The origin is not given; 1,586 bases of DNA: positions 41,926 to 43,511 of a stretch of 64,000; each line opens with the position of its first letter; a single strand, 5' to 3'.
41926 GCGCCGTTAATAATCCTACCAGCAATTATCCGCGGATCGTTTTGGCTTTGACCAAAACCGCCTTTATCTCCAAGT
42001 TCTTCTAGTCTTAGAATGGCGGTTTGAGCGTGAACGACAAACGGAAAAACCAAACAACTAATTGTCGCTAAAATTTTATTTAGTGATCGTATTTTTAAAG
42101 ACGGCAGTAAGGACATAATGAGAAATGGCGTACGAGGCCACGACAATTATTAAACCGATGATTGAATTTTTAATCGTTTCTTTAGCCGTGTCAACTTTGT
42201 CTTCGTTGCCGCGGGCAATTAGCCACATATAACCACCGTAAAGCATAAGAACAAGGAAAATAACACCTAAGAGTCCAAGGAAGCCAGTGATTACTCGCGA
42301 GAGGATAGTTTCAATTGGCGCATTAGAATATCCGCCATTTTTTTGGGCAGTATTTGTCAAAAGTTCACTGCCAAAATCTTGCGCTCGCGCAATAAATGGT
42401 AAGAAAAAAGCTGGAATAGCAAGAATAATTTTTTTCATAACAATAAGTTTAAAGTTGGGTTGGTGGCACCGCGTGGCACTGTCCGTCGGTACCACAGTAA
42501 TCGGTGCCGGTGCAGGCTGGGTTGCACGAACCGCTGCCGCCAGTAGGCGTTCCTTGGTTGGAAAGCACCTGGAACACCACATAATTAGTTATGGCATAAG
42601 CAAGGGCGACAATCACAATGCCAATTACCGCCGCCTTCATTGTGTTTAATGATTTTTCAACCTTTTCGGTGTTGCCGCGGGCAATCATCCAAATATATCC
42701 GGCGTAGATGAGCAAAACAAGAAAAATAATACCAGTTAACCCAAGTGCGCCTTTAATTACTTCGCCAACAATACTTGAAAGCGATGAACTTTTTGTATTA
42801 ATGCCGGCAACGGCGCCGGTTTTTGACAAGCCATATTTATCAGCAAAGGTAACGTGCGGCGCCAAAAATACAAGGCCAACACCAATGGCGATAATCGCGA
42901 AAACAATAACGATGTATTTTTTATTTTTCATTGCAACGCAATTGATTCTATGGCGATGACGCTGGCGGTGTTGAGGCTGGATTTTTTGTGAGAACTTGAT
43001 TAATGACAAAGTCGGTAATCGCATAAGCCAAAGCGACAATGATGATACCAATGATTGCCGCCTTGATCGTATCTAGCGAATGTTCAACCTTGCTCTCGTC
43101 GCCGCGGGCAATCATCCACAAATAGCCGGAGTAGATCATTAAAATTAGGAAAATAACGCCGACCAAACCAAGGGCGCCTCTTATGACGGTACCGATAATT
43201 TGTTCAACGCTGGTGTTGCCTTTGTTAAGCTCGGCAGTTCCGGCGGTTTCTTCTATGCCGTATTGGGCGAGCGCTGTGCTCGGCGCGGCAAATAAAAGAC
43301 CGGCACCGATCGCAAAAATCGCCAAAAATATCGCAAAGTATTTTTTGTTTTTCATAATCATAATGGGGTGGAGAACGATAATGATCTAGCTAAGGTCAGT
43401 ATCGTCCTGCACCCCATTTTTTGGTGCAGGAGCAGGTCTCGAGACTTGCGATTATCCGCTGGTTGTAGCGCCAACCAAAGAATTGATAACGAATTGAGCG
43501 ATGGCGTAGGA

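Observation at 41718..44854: Tandem array of seven divergent VirB2/TrbC-like 'T4SS pilin' paralogs in one minus-strand operon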

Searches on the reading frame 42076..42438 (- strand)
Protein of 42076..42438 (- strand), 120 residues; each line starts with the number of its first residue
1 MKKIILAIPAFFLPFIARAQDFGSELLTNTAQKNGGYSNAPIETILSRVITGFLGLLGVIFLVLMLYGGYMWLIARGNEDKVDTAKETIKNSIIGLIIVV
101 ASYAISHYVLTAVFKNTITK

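Call 20: find_related_loci(query=window:42076-42438:-, collection=genome_contigs, flank=10000)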
Query window:42076-42438:- (120 aa) in genome_contigs; peptide patterns used: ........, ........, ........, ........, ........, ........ (x = any residue, [..] = any of these).
600 stretches matched a pattern (row limit reached: there are more); 7 encode a relative of the query (tblastn E <= 1e-3); 7 distinct loci.
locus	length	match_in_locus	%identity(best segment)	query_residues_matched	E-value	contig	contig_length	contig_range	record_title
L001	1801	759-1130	39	1-118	1e-21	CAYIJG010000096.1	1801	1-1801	MAG TPA_asm: uncultured Gammaproteobacteria bacterium isolate ERP119705_co24_1001 genome assembly, contig: NODE_171059_l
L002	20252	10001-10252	33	32-113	3e-10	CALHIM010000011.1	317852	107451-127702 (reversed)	MAG TPA_asm: uncultured bacterium isolate ERR589717_bin.135_CONCOCT_v1.1_MAG genome assembly, contig: ERZ773250.2, whole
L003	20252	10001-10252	33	32-113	7e-10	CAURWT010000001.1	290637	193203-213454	MAG TPA_asm: uncultured Candidatus Saccharimonas sp. isolate ERR9969181_bin.14_MetaWRAP_v1.3_MAG genome assembly, contig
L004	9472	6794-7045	33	32-113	6e-10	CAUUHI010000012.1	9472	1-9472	MAG TPA_asm: uncultured Candidatus Saccharimonas sp. isolate ERR10228885_bin.30_MetaWRAP_v1.3_MAG genome assembly, conti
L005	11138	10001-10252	33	32-113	6e-10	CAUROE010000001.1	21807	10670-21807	MAG TPA_asm: uncultured Candidatus Saccharimonas sp. isolate ERR9968788_bin.3_MetaWRAP_v1.3_MAG genome assembly, contig:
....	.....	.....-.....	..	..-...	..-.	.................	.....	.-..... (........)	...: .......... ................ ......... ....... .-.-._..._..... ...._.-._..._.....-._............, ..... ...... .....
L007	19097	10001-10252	33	32-113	5e-10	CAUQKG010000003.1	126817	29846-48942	MAG TPA_asm: uncultured Candidatus Saccharimonas sp. isolate ERR9969088_bin.25_MetaWRAP_v1.3_MAG genome assembly, contig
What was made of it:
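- Tried and rejected: The source genome is apparently not a GTDB representative, or it was lost to the row limit (call 20).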

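Call 26: search_solved_structures(query=A3, max_evalue=10, show_alignments=3)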
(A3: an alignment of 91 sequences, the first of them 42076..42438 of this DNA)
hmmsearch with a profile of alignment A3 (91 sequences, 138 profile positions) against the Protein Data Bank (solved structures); distinct sequences matched with E-value up to 10: 13.
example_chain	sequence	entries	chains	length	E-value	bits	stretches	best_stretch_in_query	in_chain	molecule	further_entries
6i38_A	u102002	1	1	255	0.04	17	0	75-93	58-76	nv2Pizza6-AYW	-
6i3b_A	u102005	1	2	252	0.042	17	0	75-93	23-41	cPizza6-AYW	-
6i37_A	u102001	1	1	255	0.043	17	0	75-93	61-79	nv1Pizza6-AYW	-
6f0q_A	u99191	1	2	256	0.046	16.8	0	75-93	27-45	Pizza6-AYW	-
6i3a_A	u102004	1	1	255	0.09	15.9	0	75-93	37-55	v22Pizza6-AYW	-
6i39_A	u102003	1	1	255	0.2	14.8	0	75-93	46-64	v31Pizza6-AYW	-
7zcj_A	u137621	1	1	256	1.3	12.1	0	74-93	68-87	Pizza6-TNH-TSH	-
7zpz_A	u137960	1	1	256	1.4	12.1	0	75-93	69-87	Pizza6-TSR-TSH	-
7zqg_A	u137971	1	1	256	1.7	11.8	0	74-93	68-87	Pizza6-KSH-TSH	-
7zq2_A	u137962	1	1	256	1.9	11.6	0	74-93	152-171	Pizza6-RSH-TSH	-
6f0s_A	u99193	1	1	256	1.9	11.6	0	74-93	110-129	Pizza6-SYW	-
7zpw_A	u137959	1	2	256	2.2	11.4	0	74-93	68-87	Pizza6-TSK-TSH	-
7zph_A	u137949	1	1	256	3.6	10.7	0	75-93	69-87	Pizza6-TNK-RSH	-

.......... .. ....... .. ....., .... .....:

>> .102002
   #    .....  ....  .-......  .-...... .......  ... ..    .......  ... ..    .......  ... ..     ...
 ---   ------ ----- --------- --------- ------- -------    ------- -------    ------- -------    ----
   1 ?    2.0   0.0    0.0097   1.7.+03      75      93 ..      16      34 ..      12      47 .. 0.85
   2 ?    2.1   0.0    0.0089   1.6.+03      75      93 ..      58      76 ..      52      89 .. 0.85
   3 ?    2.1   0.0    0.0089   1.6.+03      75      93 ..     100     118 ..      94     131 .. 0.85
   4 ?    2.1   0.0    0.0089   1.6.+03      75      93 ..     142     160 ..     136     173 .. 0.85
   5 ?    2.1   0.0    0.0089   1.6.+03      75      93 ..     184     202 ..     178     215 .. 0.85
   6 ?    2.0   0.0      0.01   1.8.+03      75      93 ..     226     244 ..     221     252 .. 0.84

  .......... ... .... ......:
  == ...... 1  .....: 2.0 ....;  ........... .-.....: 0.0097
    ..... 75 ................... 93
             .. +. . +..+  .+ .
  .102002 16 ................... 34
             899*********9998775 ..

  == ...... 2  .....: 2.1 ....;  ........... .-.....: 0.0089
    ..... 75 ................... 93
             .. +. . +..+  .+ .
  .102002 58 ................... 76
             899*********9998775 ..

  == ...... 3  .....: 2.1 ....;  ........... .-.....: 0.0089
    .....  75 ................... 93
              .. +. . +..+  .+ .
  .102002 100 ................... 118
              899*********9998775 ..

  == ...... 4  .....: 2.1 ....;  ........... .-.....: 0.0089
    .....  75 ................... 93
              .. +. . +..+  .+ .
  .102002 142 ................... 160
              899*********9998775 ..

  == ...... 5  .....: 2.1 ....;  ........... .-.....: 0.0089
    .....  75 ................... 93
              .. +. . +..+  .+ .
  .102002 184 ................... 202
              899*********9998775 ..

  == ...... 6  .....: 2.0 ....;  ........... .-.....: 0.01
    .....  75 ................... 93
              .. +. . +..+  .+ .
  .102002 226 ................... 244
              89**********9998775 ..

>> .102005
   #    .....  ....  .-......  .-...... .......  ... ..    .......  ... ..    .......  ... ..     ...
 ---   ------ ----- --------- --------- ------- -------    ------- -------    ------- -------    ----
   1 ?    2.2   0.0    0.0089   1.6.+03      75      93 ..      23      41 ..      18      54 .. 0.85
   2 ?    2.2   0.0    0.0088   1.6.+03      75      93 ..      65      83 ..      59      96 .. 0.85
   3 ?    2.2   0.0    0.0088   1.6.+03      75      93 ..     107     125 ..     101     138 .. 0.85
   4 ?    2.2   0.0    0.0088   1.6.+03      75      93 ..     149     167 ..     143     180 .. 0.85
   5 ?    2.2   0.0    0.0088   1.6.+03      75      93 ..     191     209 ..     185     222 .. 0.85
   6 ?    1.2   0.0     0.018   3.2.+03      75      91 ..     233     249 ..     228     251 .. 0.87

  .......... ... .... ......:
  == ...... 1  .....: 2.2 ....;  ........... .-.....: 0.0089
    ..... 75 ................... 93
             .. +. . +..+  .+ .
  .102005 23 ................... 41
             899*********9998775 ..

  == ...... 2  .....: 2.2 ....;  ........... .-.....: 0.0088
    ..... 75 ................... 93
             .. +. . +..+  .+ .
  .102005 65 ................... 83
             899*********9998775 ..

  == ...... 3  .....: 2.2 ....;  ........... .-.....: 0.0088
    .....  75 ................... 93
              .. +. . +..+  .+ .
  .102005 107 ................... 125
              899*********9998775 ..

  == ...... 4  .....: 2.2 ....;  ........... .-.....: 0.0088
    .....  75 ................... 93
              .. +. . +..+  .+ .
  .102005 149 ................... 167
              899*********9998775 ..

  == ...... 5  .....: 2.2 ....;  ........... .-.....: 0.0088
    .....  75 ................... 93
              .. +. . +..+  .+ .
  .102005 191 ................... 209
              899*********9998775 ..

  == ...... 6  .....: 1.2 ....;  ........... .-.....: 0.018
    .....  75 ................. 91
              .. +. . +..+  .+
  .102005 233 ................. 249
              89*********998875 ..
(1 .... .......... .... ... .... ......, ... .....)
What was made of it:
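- Closest known: Conjugative VirB2/TrbC/TraA pilins of diderm T4SS. Different: No sequence-level hit to solved pilins was found (call 26).
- A profile search of PDB sequences found no solved VirB2/TraA pilin (call 26).
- Tried and rejected: A profile search found only spurious repeats in designed 'Pizza' proteins (call 26).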

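Call 31: predict_structure(alignment_id=A3)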
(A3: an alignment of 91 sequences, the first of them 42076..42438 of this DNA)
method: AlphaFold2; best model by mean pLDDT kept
length: 120 residues; sequences in the alignment: 91
mean_pLDDT: 77.9   pTM: 0.58
mean pLDDT of the five models: 77.9, 76.5, 76.5, 76.2, 75.0
residues with pLDDT >= 90: 56; 70-90: 20; 50-70: 34; < 50: 10
segments of 3 or more residues with pLDDT < 50: none
pLDDT, mean of each block of 10 residues (from residue 1): 52 51 53 53 82 93 97 95 97 97 92 71
secondary structure, 60 per line:
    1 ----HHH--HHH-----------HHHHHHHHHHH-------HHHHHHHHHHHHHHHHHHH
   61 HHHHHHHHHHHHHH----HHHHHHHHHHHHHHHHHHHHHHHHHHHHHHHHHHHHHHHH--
elements in order: H24-34 H42-74 H79-118
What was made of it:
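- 42076..42438 (-): P2 (120 aa), the shortest copy and the one closest to the TrbC/VirB2 model. The AlphaFold2 model shows a helix hairpin (H42-74, H79-118) with core pLDDT above 90 (call 31).
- The AlphaFold2 hairpin has core pLDDT above 90 (call 31).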

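Call 34: fold_search(model_id=the predicted structure, library=pdb)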
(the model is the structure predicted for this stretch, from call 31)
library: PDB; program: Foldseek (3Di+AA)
matches with E <= 10: 144; with E <= 0.001: 0
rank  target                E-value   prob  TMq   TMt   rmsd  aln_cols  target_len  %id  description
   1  1a91_MODEL_1_A        1.1e+00  0.90  0.47  0.67   2.7        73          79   14  SUBUNIT C OF THE F1FO ATP SYNTHASE OF ESCHERICHIA COLI; NMR, 10 STRUCTURES (released 1998-07-01)
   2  2y3h_B                1.5e+00  0.91  0.48  0.52   5.2        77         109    8  E63Q mutant of Cupriavidus metallidurans CH34 CnrXs (released 2011-03-30)
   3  3epv_C                1.7e+00  0.93  0.47  0.53   2.5        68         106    7  X-ray Structure of the Metal-sensor CnrX in both the Apo- and Copper-bound Forms (released 2008-11-25)
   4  3zg1_A                1.8e+00  0.60  0.42  0.46   7.4        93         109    8  NI-BOUND FORM OF M123A MUTANT OF CUPRIAVIDUS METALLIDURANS CH34 CNRXS (released 2013-10-23)
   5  2osz_A                1.9e+00  0.84  0.54  0.72   2.8        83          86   11  Structure of Nup58/45 suggests flexible nuclear pore diameter by intermolecular sliding (released 2007-04-10)
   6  2y3d_A                1.9e+00  0.75  0.48  0.51   8.0        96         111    7  Zn-bound form of Cupriavidus metallidurans CH34 CnrXs (released 2011-03-30)
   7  2y3h_A                2.0e+00  0.91  0.48  0.52   2.5        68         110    7  E63Q mutant of Cupriavidus metallidurans CH34 CnrXs (released 2011-03-30)
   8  2y3h_C                2.4e+00  0.66  0.46  0.50   7.0        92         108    8  E63Q mutant of Cupriavidus metallidurans CH34 CnrXs (released 2011-03-30)
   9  4h54_A                2.5e+00  0.41  0.40  0.19  10.9        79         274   15  Crystal structure of the diguanylate cyclase DgcZ (released 2013-07-03)
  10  9sv3_D                3.0e+00  0.82  0.41  0.22   1.3        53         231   11  Local refinement of EloB/EloC/VHL/CV2a/14-3-3zeta/ERa from pose 1 (released 2025-12-03)
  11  2y39                  3.0e+00  0.47  0.46  0.50   5.9        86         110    8  Ni-bound form of Cupriavidus metallidurans CH34 CnrXs (released 2011-03-30)
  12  6bpl_A                3.2e+00  0.20  0.36  0.08   8.5        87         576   16  E. coli MsbA in complex with LPS and inhibitor G907 (released 2018-05-02)
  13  4wwb                  3.4e+00  0.60  0.48  0.51   5.9        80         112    8  High-resolution structure of the Ni-bound form of the Y135F mutant of C. metallidurans CnrXs (released 2015-02-11)
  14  7a23_K                3.4e+00  0.38  0.33  0.46  16.1        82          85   15  Plant mitochondrial respiratory complex I (released 2020-10-28)
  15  8tt3_H                3.4e+00  0.30  0.37  0.20  23.4       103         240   11  S. thermodepolymerans KpsM-KpsE in Glycolipid 2 state with rigid body fitted KpsT (released 2024-04-17)
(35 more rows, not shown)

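Call 39: search_protein_families(library=pfam, proteins=[L002:599-2458:-, L002:2461-3237:-, L002:3239-4669:-, L002:4774-7479:-, L002:10957-11610:+, L002:11831-12508:+, L002:12732-14189:+, L002:16153-18576:-], max_evalue=0.01)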
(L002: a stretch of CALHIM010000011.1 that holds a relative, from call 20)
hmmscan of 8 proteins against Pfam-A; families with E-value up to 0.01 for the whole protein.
L002:599-2458:- (619 aa): 3 families
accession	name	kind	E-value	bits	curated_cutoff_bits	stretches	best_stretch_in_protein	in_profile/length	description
PF19044.6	P-loop_TraG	-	3e-28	99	25.8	2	418-560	192-341/413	TraG P-loop domain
PF12846.13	AAA_10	-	6.9e-12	45.5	27.5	2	252-298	20-66/362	AAA-like domain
PF01935.23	DUF87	-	2.8e-09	37.9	23.2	1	257-320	27-92/220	Helicase HerA, central domain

L002:2461-3237:- (258 aa): 0 families

L002:3239-4669:- (476 aa): 1 family
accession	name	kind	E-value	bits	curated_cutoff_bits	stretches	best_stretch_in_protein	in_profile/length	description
PF12666.12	PrgI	-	1.3e-10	42.1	27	1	5-90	1-90/91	PrgI family protein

L002:4774-7479:- (901 aa): 1 family
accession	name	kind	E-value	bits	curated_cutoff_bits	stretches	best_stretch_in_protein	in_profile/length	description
PF04610.19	TrbL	-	0.003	17.8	25.9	1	230-426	24-200/215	TrbL/VirB6 plasmid conjugal transfer protein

L002:10957-11610:+ (217 aa): 3 families
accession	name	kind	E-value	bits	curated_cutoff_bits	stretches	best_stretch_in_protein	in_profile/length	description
PF00156.33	Pribosyltran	-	7e-07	29.1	26.3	1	126-208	43-119/158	Phosphoribosyl transferase domain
PF24390.1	PRTase-CE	-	4.1e-05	24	27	1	62-199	18-128/253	PRTase-CE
PF15610.12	PRTase_3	-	0.00011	22.2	28.7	1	70-211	26-172/264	PRTase ComF-like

L002:11831-12508:+ (225 aa): 1 family
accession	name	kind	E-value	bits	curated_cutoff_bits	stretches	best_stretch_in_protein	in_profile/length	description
PF18923.6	DUF5673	-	0.00012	22.4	26.7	1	142-202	4-61/66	Domain of unknown function (DUF5673)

L002:12732-14189:+ (485 aa): 2 families
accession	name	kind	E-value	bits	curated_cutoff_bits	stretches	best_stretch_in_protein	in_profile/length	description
PF01522.26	Polysacc_deac_1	-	1e-40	139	23.1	1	288-405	5-122/124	Polysaccharide deacetylase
PF03065.20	Glyco_hydro_57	-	0.0069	16.2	21.2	0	347-408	108-170/291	Glycosyl hydrolase family 57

L002:16153-18576:- (807 aa): 0 families

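Call 57: search_protein_families(library=ncbifam, proteins=[window:42076-42438:-], max_evalue=0.01)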
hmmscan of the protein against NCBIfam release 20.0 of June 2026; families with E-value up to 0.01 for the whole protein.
window:42076-42438:- (120 aa): 1 family
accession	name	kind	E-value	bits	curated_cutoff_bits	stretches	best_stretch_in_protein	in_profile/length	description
NF045849.1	ICE_MMCAP2_0565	equivalog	8.2e-10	38.2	40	1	41-111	8-78/80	Mbov_0395 family pilin-like conjugal transfer protein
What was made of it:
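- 42076..42438 (-): NF045849 38.2 bits against a cutoff of 40 (call 57).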

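Call 91: search_protein_representatives(alignment_id=A3)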
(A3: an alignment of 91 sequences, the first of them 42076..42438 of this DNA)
Query: 91 sequences, 138 profile positions. Proteins with E-value up to 0.001 (for the whole library): 89871; up to 1e-10: 38199; up to 1e-30: 1151. The best 150 are listed.
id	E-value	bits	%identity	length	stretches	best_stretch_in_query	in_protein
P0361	1.1e-77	274.8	-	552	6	5-124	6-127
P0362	1.0e-75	268.5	-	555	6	1-118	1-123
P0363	5.8e-75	266.0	-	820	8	52-117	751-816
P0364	1.8e-73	261.2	-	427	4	5-126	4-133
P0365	1.5e-66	238.7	-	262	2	4-128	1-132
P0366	8.7e-66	236.3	-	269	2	22-124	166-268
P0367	4.8e-64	230.6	-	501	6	12-116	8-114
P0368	4.6e-61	221.0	-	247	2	10-125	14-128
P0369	1.6e-59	216.0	-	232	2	4-128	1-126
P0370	5.8e-59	214.2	-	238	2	34-130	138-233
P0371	4.5e-58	211.3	-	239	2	9-127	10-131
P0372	5.3e-58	211.0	-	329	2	29-128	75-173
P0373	9.7e-58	210.2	-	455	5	10-119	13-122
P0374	3.5e-57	208.4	-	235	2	4-126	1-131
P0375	3.7e-57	208.3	-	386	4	7-119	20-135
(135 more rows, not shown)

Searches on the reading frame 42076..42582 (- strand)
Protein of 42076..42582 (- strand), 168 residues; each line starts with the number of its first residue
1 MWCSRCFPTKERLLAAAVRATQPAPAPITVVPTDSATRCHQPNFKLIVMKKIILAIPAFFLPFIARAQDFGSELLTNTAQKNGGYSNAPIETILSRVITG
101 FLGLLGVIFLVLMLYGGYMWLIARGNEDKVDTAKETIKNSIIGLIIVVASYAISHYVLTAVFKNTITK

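Call 3: search_protein_families(library=pfam, proteins=[window:42076-42582:-], max_evalue=1)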
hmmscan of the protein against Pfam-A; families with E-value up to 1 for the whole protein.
window:42076-42582:- (168 aa): 5 families
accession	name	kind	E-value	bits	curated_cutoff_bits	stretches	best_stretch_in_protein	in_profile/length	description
PF18895.5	T4SS_pilin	-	2.8e-11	43.8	26.6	1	89-156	4-70/71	Type IV secretion system pilin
PF04956.18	TrbC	-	4.3e-06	27.3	27.9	1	49-153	12-94/98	TrbC/VIRB2 pilin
PF04973.17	NMN_transporter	-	0.0094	16.4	27.3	1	104-161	50-102/175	Nicotinamide mononucleotide transporter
PF02322.20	Cyt_bd_oxida_II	-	0.0097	15.7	35.6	1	93-157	147-211/302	Cytochrome bd terminal oxidase subunit II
PF05545.16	FixQ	-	0.091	13.2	29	1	100-134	8-42/49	Cbb3-type cytochrome oxidase component FixQ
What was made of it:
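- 42076..42438 (-): TrbC 27.3 bits against a cutoff of 27.9 (call 3).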

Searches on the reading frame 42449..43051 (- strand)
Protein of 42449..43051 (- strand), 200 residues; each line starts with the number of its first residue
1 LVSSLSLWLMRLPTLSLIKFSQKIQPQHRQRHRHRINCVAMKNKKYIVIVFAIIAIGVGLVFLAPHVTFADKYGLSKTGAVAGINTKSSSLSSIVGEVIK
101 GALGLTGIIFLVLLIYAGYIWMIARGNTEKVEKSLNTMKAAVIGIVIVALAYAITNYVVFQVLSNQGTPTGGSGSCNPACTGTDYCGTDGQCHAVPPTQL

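Call 3: search_protein_families(library=pfam, proteins=[window:42449-43051:-], max_evalue=1)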
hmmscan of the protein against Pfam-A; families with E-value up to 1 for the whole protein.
window:42449-43051:- (200 aa): 11 families
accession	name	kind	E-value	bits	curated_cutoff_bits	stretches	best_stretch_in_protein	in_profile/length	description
PF18895.5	T4SS_pilin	-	2.2e-09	37.7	26.6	1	89-158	3-71/71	Type IV secretion system pilin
PF13074.11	DUF3938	-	0.06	14.3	25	1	131-162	33-64/98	Protein of unknown function (DUF3938)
PF22852.1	SoxE_N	-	0.085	13.2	27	1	141-168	10-40/48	Sulfocyanin, N-terminal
PF05915.17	TMEM_230_134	-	0.14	12.7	26.8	1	39-77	42-80/119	Transmembrane proteins 230/134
PF01529.25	DHHC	-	0.14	12.6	28.7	1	37-130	41-127/133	DHHC palmitoyltransferase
PF10320.15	7TM_GPCR_Srsx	-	0.21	11.4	24.1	1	42-160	100-208/257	Serpentine type 7TM GPCR chemoreceptor Srsx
PF05545.16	FixQ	-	0.38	11.2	29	1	104-133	11-40/49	Cbb3-type cytochrome oxidase component FixQ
PF07690.21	MFS_1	-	0.38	10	33.4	0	47-156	88-316/347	Major Facilitator Superfamily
PF02322.20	Cyt_bd_oxida_II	-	0.39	10.5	35.6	0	80-158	135-209/302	Cytochrome bd terminal oxidase subunit II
PF04956.18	TrbC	-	0.48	11.1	27.9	0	50-157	10-97/98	TrbC/VIRB2 pilin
PF06781.17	CrgA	-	0.59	10.8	24.8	0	129-160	26-57/89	Cell division protein CrgA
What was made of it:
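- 42449..42931 (-): P3 (160 aa). It carries a Cys-rich C-terminal tail (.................). PF18895, 37.7 bits (call 3).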

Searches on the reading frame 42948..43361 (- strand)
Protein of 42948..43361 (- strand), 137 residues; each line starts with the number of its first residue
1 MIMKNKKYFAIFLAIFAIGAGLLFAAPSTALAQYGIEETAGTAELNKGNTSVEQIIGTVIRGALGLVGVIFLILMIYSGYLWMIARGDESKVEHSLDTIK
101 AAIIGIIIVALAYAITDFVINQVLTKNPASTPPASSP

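Call 3: search_protein_families(library=pfam, proteins=[window:42948-43361:-], max_evalue=1)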
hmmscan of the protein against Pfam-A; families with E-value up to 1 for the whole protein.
window:42948-43361:- (137 aa): 6 families
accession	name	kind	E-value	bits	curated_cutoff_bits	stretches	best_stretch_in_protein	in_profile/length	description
PF18895.5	T4SS_pilin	-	3.5e-09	37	26.6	1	49-119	2-71/71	Type IV secretion system pilin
PF04956.18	TrbC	-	0.00012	22.7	27.9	1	3-117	1-96/98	TrbC/VIRB2 pilin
PF01529.25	DHHC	-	0.036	14.6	28.7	1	4-77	46-118/133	DHHC palmitoyltransferase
PF02322.20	Cyt_bd_oxida_II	-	0.11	12.3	35.6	1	55-115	147-205/302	Cytochrome bd terminal oxidase subunit II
PF10323.15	7TM_GPCR_Srv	-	0.11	12.3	21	1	53-127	158-242/283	Serpentine type 7TM GPCR chemoreceptor Srv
PF23494.1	bPH_10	-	0.37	10.7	27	1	9-81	11-82/151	YqeB-like bacterial PH domain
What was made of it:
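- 42948..43361 (-): P4 (137 aa). Its closest paralogue is P3. It has a Pro/Ser/Thr-rich C-terminal tail. PF18895 37.0 bits and TrbC 22.7 bits (call 3).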
